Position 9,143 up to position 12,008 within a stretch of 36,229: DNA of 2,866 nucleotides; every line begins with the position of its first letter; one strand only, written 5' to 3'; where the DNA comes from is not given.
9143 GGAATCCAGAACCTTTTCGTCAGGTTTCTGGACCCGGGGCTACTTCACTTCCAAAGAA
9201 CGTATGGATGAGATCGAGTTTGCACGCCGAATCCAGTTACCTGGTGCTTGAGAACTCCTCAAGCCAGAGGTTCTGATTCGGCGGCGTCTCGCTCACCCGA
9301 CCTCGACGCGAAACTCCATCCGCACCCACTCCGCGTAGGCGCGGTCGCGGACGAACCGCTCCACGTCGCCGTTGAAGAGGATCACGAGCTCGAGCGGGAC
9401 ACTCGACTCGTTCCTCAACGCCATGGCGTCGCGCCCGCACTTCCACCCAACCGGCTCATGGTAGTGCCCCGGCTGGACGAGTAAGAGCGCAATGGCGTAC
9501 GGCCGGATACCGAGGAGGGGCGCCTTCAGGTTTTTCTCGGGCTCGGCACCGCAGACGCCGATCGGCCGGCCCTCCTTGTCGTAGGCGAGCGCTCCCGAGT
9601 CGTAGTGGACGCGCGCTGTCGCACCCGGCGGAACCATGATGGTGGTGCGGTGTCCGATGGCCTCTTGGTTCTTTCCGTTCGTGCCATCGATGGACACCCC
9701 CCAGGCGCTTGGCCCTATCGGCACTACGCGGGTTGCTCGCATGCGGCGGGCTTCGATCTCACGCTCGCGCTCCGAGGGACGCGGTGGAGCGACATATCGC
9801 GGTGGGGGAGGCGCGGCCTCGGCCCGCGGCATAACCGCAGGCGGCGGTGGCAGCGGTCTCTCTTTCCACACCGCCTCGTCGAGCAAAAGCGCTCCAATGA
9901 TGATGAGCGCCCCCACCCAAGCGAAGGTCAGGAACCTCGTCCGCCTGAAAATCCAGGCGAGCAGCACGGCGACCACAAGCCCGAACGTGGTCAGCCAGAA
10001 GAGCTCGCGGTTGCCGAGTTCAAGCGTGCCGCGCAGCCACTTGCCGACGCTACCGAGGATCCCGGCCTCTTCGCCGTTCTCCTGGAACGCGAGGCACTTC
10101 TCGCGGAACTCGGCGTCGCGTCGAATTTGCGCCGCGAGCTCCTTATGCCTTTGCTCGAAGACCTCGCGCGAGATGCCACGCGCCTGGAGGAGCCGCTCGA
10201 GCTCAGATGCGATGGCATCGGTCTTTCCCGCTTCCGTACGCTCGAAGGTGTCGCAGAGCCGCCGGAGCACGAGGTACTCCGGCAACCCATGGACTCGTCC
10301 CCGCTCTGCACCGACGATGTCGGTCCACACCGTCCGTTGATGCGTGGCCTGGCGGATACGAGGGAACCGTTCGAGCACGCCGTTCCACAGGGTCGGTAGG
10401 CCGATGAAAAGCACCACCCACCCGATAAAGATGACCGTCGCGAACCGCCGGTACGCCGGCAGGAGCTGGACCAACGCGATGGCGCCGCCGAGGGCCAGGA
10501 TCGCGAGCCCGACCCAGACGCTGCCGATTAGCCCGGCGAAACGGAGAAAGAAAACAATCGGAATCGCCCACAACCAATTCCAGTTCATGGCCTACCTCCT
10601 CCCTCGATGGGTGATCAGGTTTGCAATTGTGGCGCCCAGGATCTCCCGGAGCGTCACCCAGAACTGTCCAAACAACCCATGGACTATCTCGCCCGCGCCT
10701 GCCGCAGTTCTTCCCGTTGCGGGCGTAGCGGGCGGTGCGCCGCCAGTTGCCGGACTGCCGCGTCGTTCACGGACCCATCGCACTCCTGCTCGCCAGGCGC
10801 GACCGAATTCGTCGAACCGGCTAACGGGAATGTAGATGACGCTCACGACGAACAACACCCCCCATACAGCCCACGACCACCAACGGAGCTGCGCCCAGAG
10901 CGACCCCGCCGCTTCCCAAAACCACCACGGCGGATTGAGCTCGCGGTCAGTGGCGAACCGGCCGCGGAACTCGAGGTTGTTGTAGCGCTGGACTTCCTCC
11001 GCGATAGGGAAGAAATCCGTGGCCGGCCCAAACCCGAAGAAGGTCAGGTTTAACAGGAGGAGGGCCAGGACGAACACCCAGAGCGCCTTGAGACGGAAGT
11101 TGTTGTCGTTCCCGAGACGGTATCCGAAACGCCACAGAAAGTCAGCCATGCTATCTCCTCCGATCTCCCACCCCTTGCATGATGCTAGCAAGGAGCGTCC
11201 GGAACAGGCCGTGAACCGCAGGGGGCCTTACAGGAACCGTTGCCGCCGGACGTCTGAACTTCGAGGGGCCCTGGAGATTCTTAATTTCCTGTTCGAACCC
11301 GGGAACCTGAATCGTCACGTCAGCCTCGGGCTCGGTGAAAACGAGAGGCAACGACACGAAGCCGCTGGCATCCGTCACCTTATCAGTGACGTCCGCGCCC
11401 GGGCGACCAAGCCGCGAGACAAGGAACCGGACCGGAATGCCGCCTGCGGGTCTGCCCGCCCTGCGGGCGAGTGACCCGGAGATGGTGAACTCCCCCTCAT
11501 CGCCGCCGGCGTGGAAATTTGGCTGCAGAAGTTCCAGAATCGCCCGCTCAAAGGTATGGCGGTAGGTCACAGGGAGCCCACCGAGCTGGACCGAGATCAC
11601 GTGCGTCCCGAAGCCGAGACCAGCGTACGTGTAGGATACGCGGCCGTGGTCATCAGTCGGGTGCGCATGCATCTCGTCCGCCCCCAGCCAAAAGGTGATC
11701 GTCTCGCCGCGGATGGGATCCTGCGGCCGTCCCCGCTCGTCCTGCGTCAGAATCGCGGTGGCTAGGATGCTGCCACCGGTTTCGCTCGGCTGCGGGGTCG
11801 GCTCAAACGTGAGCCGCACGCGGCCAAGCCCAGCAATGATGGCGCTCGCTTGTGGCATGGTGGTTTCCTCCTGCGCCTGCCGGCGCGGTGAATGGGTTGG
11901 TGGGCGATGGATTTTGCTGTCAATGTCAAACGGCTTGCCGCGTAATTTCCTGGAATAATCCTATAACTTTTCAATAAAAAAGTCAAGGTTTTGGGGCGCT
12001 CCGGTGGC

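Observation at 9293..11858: Translationally coupled three-gene operon of unknown function: cytoplasmic double Ig-like protein, Trp-rich 2-TM protein and a large membrane protein with an external beta-domain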

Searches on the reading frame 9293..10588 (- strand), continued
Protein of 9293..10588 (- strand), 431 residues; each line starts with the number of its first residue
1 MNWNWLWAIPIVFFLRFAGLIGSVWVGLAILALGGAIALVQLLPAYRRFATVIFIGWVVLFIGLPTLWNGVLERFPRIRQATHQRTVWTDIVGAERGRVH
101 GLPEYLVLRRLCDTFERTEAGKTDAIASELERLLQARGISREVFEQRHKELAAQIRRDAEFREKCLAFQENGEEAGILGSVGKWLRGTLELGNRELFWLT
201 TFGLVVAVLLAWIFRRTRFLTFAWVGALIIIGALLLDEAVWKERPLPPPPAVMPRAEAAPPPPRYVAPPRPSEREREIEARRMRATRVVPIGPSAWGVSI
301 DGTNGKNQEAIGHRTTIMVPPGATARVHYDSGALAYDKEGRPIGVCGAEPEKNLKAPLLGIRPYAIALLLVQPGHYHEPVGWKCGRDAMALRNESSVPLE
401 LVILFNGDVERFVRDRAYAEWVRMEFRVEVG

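Call 98: search_solved_structures(query=A4, max_evalue=0.2, show_alignments=4)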
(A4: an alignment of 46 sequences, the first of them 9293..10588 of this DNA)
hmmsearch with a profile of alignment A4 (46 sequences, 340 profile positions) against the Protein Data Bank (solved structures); distinct sequences matched with E-value up to 0.2: 4.
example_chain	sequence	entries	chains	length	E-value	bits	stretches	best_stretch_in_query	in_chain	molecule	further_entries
9m08_C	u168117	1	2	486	0.0011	21.5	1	48-219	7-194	histidine kinase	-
9m07_A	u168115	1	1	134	0.019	17.4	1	84-165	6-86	histidine kinase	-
13hr_I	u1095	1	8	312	0.023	17.1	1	112-200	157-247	Mce/MlaD domain-containing protein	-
8jwd_A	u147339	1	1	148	0.1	15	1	84-165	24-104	histidine kinase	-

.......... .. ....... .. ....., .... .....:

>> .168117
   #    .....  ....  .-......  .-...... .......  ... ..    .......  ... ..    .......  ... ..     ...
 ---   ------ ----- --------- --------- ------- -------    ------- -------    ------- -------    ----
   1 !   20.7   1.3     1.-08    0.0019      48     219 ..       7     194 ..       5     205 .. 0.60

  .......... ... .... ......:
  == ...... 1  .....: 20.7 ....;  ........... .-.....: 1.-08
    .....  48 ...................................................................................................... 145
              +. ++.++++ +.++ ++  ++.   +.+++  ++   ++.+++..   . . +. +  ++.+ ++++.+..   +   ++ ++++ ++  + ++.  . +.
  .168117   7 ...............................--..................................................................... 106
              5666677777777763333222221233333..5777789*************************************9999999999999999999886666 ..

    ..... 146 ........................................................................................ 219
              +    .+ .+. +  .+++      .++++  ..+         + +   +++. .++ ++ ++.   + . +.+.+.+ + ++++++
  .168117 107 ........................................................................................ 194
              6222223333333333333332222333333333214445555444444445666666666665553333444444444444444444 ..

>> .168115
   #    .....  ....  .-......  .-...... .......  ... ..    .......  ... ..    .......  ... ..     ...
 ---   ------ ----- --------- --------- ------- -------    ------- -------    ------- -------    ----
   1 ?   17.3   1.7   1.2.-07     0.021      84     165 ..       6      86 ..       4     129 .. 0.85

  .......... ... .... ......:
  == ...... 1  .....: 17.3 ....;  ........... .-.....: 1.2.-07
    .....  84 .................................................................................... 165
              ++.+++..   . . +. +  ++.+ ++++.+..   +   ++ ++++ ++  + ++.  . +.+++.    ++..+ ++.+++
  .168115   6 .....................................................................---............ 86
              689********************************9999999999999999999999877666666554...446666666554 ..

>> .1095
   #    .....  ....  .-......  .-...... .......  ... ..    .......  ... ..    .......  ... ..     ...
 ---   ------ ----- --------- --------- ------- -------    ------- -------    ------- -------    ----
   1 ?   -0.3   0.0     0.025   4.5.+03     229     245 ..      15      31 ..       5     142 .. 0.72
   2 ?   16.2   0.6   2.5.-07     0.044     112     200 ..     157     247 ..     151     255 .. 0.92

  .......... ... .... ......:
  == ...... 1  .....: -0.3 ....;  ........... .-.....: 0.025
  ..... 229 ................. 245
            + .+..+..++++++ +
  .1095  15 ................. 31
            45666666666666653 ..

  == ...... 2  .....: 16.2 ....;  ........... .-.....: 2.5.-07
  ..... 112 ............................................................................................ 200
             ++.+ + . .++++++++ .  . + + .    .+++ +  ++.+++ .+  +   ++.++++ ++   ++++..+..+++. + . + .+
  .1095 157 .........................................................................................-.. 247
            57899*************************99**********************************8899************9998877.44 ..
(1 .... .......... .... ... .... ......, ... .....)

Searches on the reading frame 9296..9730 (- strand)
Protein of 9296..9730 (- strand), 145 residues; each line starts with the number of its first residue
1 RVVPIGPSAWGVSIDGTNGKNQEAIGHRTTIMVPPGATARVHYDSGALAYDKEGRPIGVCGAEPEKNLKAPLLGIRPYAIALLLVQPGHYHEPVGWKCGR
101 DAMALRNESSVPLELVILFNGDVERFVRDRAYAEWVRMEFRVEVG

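Call 66: search_solved_structures(query=A9, max_evalue=10, show_alignments=2)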
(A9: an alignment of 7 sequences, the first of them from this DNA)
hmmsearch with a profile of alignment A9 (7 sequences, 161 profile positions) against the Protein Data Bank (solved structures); distinct sequences matched with E-value up to 10: 5.
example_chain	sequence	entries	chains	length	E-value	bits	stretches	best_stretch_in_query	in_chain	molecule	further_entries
9ow3_C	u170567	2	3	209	0.21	14.6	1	20-92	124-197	Spike glycoprotein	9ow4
27oa_C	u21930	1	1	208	0.23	14.4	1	32-86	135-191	RU15-1 RBD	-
9xwn_A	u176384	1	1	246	0.36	13.8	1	32-86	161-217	Ru15-1 RBD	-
9xwa_D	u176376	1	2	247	0.36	13.8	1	32-86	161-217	RU15-1 RBD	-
9ow5_C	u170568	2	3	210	0.47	13.4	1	32-90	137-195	Spike glycoprotein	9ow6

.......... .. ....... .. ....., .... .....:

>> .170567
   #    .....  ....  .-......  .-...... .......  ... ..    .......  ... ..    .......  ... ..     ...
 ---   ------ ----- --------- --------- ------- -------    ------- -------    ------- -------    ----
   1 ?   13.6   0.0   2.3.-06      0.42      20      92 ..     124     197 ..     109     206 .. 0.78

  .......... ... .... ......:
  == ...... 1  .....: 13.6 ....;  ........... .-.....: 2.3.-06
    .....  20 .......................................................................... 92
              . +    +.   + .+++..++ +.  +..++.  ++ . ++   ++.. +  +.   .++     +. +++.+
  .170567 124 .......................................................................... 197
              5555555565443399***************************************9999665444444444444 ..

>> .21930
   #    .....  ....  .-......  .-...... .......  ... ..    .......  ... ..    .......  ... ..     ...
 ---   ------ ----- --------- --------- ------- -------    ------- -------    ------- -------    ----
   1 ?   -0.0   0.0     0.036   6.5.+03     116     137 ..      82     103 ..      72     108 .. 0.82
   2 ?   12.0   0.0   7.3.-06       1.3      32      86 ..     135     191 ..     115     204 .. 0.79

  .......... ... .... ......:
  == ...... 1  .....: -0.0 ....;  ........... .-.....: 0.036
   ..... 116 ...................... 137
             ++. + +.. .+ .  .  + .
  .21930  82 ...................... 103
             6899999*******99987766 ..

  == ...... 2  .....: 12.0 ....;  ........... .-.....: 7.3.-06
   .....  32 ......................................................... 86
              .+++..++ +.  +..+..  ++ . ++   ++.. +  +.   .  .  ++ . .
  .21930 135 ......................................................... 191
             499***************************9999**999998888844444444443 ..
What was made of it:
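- On PA-IL/LecA/PllA-like lectin (PF07828): The domain profile against PDB sequences gives only chance-level hits (call 66).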

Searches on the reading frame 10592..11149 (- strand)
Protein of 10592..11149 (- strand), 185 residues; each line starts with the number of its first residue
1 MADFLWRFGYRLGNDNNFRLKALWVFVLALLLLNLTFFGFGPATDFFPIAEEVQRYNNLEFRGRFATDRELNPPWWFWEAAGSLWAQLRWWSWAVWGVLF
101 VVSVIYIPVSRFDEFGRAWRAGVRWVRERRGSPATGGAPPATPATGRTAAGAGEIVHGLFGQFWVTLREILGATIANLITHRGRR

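Call 5: search_protein_families(library=pfam, proteins=[window:10592-11149:-], max_evalue=0.1)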
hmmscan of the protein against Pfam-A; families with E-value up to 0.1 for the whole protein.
window:10592-11149:- (185 aa): 0 families

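Call 7: search_protein_families(library=ncbifam, proteins=[window:10592-11149:-], max_evalue=0.1)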
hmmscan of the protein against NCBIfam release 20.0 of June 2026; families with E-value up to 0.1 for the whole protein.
window:10592-11149:- (185 aa): 0 families

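Call 21: search_protein_families(library=phrogs, proteins=[window:10592-11149:-], max_evalue=0.1)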
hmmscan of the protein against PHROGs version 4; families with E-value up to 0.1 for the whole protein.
window:10592-11149:- (185 aa): 0 families

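Call 22: search_protein_families(library=padloc, proteins=[window:10592-11149:-], max_evalue=0.1)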
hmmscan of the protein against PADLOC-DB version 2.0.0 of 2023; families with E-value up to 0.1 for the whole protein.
window:10592-11149:- (185 aa): 0 families

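Call 43: find_related_loci(query=A5, collection=genome_contigs, flank=8000)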
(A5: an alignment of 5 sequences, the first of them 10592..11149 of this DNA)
Query A5 (185 aa) in genome_contigs; peptide patterns used: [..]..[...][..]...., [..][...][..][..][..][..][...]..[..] (x = any residue, [..] = any of these).
80 stretches matched a pattern, but none encodes a relative of the query by tblastn (E <= 1e-3).

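Call 51: find_related_loci(query=A7, collection=metagenome_contigs, flank=10000)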
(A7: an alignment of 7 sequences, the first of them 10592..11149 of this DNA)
Query A7 (185 aa) in metagenome_contigs; peptide patterns used: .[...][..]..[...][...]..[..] (x = any residue, [..] = any of these).
319 stretches matched a pattern; 2 encode a relative of the query (tblastn E <= 1e-3); 2 distinct loci.
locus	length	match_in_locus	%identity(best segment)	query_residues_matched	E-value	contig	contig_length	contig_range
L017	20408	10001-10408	35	1-140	1e-20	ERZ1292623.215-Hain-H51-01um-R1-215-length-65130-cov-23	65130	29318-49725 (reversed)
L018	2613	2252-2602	31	4-122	7e-9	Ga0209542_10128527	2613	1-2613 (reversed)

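Call 96: search_solved_structures(query=A7, max_evalue=10)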
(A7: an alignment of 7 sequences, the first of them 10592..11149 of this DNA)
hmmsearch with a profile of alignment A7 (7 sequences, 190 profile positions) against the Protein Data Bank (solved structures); distinct sequences matched with E-value up to 10: 2.
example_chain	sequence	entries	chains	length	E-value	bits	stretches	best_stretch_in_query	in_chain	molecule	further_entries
4s0v_A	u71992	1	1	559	1.7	11.6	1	80-122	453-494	Human Orexin receptor type 2 fusion protein to P. abysii Glycogen Synthase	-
5wqc_A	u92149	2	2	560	1.7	11.6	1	80-122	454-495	Orexin receptor type 2,GlgA glycogen synthase,Orexin receptor type 2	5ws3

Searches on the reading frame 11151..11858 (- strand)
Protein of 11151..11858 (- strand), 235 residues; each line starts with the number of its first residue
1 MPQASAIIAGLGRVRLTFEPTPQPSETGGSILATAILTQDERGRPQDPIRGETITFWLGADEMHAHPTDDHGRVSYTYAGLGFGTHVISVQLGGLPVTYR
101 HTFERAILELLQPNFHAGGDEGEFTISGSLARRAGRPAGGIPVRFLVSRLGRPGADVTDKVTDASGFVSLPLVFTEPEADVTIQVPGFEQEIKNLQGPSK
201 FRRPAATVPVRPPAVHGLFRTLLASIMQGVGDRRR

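Call 5: search_protein_families(library=pfam, proteins=[window:11151-11858:-], max_evalue=0.1)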
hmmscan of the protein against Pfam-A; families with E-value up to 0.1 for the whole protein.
window:11151-11858:- (235 aa): 2 families
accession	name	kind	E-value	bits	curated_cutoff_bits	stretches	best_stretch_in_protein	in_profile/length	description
PF02369.22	Big_1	-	0.00011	22.7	34.9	0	46-94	30-83/93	Bacterial Ig-like domain (group 1)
PF16640.11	Big_3_5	-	0.00057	20.8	35.5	1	21-94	4-71/88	Bacterial Ig-like domain (group 3)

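Call 7: search_protein_families(library=ncbifam, proteins=[window:11151-11858:-], max_evalue=0.1)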
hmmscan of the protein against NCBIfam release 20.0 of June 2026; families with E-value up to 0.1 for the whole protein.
window:11151-11858:- (235 aa): 1 family
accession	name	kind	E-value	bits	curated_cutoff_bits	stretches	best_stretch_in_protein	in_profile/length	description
NF009922.0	PRK13383.1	equivalog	0.014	14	987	0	26-107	178-260/528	acyl-CoA synthetase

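Call 12: find_homologous_proteins(query=window:11151-11858:-)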
Query window:11151-11858:- (235 aa): 4 proteins with E <= 0.001 among 3617 candidates.
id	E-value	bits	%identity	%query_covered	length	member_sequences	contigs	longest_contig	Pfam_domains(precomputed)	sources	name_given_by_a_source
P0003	1.8e-151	521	100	100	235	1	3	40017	-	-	-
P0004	3.6e-95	336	67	97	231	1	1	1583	-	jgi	jgi:hypothetical protein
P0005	1.1e-92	328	65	100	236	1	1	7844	-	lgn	-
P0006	2.6e-62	229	56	87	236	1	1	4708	-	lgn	-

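Call 13: find_encoding_contigs(protein=P0006, flank=10000)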
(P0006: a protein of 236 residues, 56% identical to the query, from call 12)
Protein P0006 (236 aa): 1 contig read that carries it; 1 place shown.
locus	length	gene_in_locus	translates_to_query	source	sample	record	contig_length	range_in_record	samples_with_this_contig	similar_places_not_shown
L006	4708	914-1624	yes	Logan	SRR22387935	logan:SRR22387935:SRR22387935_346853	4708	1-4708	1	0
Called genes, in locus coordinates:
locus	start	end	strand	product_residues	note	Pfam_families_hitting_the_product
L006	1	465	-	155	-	?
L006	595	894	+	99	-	-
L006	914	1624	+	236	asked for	-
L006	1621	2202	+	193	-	-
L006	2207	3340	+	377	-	-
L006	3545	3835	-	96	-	PF13366:PDDEXK_3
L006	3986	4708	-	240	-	?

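Call 14: find_encoding_contigs(protein=P0004, flank=10000)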
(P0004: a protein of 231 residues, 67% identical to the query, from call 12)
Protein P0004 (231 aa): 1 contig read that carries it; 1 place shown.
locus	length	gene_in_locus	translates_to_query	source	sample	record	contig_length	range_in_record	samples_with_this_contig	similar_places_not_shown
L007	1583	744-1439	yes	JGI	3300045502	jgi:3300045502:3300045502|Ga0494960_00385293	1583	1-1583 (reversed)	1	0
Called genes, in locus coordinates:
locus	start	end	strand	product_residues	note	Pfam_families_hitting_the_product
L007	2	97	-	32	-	?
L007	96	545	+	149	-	PF01424:R3H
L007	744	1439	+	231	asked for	-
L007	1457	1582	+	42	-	?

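Call 21: search_protein_families(library=phrogs, proteins=[window:11151-11858:-], max_evalue=0.1)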
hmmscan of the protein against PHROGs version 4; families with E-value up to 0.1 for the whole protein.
window:11151-11858:- (235 aa): 0 families

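Call 22: search_protein_families(library=padloc, proteins=[window:11151-11858:-], max_evalue=0.1)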
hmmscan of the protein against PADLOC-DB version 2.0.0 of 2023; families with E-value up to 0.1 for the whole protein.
window:11151-11858:- (235 aa): 0 families

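Call 27: search_solved_structures(query=window:11151-11858:-, max_evalue=10)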
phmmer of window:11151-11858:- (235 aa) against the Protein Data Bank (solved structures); distinct sequences matched with E-value up to 10: 2.
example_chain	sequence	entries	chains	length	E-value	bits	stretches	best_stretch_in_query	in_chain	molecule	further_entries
5jpm_A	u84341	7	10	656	0.23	14.5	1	124-185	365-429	Complement C4-A | Complement C4 beta chain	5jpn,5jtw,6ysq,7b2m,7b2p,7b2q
4v61_BI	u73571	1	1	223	0.29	14.2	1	109-231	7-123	Ribosomal Protein L6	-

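Call 45: find_related_loci(query=A6, collection=genome_contigs, flank=8000)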
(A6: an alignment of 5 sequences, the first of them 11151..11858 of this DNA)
Query A6 (235 aa) in genome_contigs; peptide patterns used: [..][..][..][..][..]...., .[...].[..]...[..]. (x = any residue, [..] = any of these).
321 stretches matched a pattern, but none encodes a relative of the query by tblastn (E <= 1e-3).
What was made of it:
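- Tried and rejected: Two scans, with B and A patterns, confirmed nothing (calls 43, 45).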

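Call 76: search_solved_structures(query=A10, max_evalue=10)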
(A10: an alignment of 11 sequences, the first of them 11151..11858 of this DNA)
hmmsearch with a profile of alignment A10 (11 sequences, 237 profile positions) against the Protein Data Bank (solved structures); distinct sequences matched with E-value up to 10: 3.
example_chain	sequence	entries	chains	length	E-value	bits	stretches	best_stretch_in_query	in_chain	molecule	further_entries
5ldy_A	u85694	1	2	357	0.15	15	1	27-174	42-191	Ig domain protein group 1 domain protein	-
6tqd_A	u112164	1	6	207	0.28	14.1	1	128-188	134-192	Intimin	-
2yn3_A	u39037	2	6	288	0.28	14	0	65-138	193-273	PUTATIVE INNER MEMBRANE PROTEIN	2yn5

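Call 77: search_protein_families(library=pfam, alignment_id=A10, max_evalue=0.01)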
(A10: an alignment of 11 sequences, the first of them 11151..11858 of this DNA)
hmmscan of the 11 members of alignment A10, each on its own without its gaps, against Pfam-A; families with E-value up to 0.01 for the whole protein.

A. member 1, window:11151-11858:- (235 aa): 2 families
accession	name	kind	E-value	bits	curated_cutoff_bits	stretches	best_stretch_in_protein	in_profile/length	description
PF02369.22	Big_1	-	0.00011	22.7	34.9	0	46-94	30-83/93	Bacterial Ig-like domain (group 1)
PF16640.11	Big_3_5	-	0.00057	20.8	35.5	1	21-94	4-71/88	Bacterial Ig-like domain (group 3)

B. families by the number of members that match (of 11 scanned): 3 families
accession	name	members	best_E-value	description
PF02369.22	Big_1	8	6.4e-08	Bacterial Ig-like domain (group 1)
PF16640.11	Big_3_5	3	0.00056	Bacterial Ig-like domain (group 3)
PF17789.7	MG4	2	7.3e-05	Macroglobulin domain MG4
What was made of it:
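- On Big_1 bacterial Ig-like domain (PF02369), protein A: Eight of 11 family members match at E <= 0.01, the best at 6.4e-8 (call 77).
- Closest known: Big_1. Same: The weak PDB hits are Big_1 proteins, intimin and SiiE (calls 76, 77).
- Checked: Eight of 11 family members match Big_1 at E <= 0.01, the best at 6.4e-8 (calls 5, 77). It is suggested only by sequence pattern, weak MG4 hits in two members and a non-significant C4 MG-domain hit over residues 124-185 (E 0.23; calls 27, 77).
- Big_1 domains are typical of surface adhesins such as invasin and intimin (calls 76, 77).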
